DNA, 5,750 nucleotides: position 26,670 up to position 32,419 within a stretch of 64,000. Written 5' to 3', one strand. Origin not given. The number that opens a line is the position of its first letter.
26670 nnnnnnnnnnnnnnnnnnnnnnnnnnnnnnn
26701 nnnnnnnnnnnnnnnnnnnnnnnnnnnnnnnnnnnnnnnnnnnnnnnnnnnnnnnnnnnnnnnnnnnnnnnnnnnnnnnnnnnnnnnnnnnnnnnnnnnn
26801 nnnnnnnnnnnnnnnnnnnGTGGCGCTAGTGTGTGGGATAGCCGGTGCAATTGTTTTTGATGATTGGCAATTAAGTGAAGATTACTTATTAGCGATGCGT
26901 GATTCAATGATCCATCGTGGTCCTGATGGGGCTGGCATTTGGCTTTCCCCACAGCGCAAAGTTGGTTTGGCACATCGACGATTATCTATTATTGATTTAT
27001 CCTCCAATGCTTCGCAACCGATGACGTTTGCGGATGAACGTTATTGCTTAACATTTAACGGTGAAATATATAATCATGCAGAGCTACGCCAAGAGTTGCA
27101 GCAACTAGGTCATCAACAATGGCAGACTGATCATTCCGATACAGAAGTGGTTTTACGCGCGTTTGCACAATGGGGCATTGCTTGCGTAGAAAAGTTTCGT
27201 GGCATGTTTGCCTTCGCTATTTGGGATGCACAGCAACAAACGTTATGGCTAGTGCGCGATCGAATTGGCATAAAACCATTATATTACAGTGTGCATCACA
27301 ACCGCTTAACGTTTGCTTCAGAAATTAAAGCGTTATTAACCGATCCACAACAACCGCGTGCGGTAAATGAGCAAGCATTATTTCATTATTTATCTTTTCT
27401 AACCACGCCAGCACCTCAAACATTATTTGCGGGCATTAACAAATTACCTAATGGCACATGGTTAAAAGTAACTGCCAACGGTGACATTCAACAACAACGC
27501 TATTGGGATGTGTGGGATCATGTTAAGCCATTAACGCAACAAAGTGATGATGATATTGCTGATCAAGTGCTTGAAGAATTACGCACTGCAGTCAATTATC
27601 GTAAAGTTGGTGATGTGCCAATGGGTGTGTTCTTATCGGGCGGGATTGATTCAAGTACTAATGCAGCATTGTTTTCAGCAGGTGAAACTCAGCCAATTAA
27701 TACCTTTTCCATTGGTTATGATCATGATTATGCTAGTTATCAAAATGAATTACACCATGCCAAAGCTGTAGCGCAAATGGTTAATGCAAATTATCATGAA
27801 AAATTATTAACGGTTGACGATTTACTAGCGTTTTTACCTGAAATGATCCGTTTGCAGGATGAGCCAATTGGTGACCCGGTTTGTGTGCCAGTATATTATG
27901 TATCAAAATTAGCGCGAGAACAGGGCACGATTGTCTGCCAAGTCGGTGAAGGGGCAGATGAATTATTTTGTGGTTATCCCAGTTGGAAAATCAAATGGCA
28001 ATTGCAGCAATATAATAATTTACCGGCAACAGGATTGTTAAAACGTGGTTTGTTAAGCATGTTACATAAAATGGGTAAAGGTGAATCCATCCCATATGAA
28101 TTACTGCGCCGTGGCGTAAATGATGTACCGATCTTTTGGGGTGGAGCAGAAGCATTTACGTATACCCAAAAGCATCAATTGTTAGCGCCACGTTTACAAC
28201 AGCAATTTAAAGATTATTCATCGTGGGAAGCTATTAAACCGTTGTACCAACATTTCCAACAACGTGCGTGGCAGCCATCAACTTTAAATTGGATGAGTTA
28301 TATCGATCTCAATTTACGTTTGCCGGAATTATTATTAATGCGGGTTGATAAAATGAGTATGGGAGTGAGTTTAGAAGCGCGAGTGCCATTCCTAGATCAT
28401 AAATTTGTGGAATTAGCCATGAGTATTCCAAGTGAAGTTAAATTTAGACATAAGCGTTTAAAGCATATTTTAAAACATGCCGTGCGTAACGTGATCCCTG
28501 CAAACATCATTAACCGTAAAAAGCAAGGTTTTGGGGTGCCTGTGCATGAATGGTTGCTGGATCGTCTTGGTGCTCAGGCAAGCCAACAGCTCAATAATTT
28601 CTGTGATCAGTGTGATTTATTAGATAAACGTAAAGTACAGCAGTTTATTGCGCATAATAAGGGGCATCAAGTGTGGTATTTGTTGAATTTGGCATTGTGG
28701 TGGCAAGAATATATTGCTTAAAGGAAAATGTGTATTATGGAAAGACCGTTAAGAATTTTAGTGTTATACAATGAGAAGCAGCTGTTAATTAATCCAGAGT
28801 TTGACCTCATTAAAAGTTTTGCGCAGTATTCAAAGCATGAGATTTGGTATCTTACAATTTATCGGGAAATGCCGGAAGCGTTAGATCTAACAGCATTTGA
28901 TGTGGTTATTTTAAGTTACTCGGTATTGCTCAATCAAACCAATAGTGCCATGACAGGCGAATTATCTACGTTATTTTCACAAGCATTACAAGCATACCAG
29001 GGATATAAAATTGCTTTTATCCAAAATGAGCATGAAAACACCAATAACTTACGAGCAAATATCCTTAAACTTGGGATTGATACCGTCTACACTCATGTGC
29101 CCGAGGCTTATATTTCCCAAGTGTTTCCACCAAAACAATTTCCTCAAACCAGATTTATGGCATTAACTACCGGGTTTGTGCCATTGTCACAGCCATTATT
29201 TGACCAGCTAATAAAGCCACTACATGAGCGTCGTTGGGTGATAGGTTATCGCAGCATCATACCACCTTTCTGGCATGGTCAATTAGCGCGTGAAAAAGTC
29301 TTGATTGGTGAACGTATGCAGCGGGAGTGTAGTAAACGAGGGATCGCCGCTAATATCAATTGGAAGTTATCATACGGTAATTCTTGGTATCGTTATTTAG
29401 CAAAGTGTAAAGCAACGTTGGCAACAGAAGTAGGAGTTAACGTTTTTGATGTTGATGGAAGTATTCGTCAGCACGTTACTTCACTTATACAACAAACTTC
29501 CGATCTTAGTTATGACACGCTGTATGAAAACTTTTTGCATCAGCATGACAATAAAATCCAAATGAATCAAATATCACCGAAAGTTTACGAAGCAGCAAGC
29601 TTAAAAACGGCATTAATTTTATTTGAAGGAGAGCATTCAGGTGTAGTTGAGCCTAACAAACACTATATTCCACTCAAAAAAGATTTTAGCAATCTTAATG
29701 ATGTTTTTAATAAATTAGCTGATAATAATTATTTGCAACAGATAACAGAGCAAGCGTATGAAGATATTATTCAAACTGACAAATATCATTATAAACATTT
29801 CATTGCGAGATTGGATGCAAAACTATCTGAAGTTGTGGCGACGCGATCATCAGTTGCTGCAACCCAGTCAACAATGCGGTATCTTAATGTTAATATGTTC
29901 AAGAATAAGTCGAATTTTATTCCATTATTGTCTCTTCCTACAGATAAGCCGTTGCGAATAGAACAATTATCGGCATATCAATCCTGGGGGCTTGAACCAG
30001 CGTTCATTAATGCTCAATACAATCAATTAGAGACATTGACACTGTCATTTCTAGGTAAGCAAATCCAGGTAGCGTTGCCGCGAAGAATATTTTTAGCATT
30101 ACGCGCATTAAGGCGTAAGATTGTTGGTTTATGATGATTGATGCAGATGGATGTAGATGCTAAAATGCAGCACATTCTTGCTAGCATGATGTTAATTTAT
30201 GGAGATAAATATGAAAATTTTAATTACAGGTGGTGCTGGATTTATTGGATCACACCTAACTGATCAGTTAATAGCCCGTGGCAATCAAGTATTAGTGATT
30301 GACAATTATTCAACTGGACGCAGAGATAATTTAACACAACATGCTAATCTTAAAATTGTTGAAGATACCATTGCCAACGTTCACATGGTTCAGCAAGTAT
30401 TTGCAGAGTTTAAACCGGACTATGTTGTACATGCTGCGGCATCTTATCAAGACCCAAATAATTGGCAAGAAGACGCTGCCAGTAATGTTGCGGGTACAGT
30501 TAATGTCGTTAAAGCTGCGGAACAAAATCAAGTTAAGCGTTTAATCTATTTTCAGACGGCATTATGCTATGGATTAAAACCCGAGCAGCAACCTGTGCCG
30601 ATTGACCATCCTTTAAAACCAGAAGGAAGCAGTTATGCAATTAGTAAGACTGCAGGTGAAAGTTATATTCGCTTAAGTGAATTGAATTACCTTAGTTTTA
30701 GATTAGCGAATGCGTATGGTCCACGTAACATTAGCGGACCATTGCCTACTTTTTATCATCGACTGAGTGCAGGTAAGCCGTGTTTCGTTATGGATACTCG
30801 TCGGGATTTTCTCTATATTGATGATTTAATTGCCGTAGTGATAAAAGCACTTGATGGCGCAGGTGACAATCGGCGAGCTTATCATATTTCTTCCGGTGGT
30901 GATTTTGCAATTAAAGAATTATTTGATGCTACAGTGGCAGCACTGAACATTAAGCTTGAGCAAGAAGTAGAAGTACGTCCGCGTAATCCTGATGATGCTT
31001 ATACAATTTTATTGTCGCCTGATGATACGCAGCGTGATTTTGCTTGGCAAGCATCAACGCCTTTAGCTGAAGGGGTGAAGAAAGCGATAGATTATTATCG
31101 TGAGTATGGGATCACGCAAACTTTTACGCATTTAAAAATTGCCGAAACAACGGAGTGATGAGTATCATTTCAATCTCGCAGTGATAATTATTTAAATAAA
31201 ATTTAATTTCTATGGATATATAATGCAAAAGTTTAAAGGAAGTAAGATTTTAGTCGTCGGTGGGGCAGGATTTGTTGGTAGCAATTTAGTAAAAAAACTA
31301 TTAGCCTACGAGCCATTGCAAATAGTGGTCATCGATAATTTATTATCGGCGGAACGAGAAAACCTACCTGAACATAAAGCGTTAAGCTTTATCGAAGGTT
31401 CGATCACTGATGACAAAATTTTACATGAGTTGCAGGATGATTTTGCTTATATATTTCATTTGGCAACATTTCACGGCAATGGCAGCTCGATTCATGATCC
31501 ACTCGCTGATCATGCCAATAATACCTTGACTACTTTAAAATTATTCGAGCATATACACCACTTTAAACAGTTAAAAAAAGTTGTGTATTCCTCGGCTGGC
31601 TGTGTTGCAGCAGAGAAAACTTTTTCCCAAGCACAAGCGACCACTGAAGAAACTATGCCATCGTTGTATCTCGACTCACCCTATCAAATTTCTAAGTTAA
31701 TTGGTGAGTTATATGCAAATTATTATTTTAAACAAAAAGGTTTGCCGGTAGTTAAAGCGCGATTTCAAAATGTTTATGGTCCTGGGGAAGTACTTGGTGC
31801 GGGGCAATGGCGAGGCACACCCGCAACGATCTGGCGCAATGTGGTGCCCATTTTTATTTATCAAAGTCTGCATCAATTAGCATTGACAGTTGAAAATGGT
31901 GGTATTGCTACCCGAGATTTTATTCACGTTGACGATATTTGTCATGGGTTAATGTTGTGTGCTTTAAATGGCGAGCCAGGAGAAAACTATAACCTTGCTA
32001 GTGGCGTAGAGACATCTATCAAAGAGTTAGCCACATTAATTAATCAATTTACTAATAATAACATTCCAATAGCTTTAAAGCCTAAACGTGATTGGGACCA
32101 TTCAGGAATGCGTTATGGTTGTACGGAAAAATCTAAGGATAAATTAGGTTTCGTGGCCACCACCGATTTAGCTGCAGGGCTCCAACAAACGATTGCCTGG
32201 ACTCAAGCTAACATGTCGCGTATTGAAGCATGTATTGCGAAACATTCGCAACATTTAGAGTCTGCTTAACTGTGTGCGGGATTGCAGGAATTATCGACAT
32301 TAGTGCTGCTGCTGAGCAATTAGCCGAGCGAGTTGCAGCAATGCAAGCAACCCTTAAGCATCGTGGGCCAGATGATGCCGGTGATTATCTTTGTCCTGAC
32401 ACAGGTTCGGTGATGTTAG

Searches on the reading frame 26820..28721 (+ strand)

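Call 22: search_protein_families(library=pfam, proteins=[window:26820-28721:+], max_evalue=0.00001)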
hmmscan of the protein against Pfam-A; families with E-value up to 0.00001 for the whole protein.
window:26820-28721:+ (633 aa): 3 families
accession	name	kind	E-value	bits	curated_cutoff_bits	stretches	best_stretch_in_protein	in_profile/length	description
PF00733.27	Asn_synthase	-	8.1e-82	276.1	21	1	250-627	2-352/354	Asparagine synthase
PF13537.11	GATase_7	-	1.3e-46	158.1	25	1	52-173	1-122/123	Glutamine amidotransferase domain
PF13522.11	GATase_6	-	3.8e-46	156.8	27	1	35-168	1-130/130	Glutamine amidotransferase domain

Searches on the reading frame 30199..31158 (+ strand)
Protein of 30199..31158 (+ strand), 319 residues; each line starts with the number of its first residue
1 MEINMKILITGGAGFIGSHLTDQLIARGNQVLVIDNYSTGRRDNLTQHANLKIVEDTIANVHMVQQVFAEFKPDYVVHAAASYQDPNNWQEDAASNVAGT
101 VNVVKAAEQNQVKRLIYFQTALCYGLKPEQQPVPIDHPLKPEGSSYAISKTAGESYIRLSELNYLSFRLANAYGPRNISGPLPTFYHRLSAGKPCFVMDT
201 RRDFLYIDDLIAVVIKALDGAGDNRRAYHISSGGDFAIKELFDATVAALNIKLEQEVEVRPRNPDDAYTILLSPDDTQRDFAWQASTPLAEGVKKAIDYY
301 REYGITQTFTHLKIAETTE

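Call 22: search_protein_families(library=pfam, proteins=[window:30199-31158:+], max_evalue=0.00001)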
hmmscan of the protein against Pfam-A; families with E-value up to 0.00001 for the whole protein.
window:30199-31158:+ (319 aa): 8 families
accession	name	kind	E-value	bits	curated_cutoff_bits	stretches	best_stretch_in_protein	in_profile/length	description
PF01370.27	Epimerase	-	1.1e-43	149.9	20.9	1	7-230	1-239/240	NAD dependent epimerase/dehydratase family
PF16363.11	GDP_Man_Dehyd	-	1.4e-32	114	27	1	8-295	1-331/332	GDP-mannose 4,6 dehydratase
PF04321.23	RmlD_sub_bind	-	1.7e-17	63.9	27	1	5-250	1-232/287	RmlD substrate binding domain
PF02719.21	Polysacc_synt_2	-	9.4e-16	58.3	20.2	1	7-120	1-128/293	Polysaccharide biosynthesis protein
PF13460.12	NAD_binding_10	-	5e-15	56.3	27.2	1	11-169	1-143/184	NAD(P)H-binding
PF01073.25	3Beta_HSD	-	2.4e-13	50.2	22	1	8-134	1-130/280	3-beta hydroxysteroid dehydrogenase/isomerase family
PF07993.18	NAD_binding_4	-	6.6e-09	35.7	20.1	0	74-158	90-189/258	Male sterility protein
PF08659.16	KR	-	6e-06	26.7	22.6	0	7-118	3-134/180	KR domain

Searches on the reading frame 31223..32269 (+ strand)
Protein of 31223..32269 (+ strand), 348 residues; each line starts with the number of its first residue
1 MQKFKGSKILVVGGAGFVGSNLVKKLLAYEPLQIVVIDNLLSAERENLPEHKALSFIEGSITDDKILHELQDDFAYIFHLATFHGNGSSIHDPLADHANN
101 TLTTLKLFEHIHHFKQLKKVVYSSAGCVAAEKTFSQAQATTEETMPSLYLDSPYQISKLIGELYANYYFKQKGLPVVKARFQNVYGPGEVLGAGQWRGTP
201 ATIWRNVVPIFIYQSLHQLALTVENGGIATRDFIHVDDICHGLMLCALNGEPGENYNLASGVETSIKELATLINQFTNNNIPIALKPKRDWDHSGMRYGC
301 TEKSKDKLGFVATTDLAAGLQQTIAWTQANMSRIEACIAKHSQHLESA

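Call 22: search_protein_families(library=pfam, proteins=[window:31223-32269:+], max_evalue=0.00001)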
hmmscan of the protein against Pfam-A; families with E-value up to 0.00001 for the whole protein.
window:31223-32269:+ (348 aa): 5 families
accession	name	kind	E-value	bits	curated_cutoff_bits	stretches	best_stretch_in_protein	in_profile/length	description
PF01370.27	Epimerase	-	2e-41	142.4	20.9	1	9-259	1-240/240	NAD dependent epimerase/dehydratase family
PF16363.11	GDP_Man_Dehyd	-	7.8e-29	101.6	27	1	10-322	1-331/332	GDP-mannose 4,6 dehydratase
PF01073.25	3Beta_HSD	-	4.4e-12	46.1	22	1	10-189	1-186/280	3-beta hydroxysteroid dehydrogenase/isomerase family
PF02719.21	Polysacc_synt_2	-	6.2e-09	35.9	20.2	1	9-299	1-266/293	Polysaccharide biosynthesis protein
PF07993.18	NAD_binding_4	-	3.3e-08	33.4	20.1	0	12-188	2-214/258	Male sterility protein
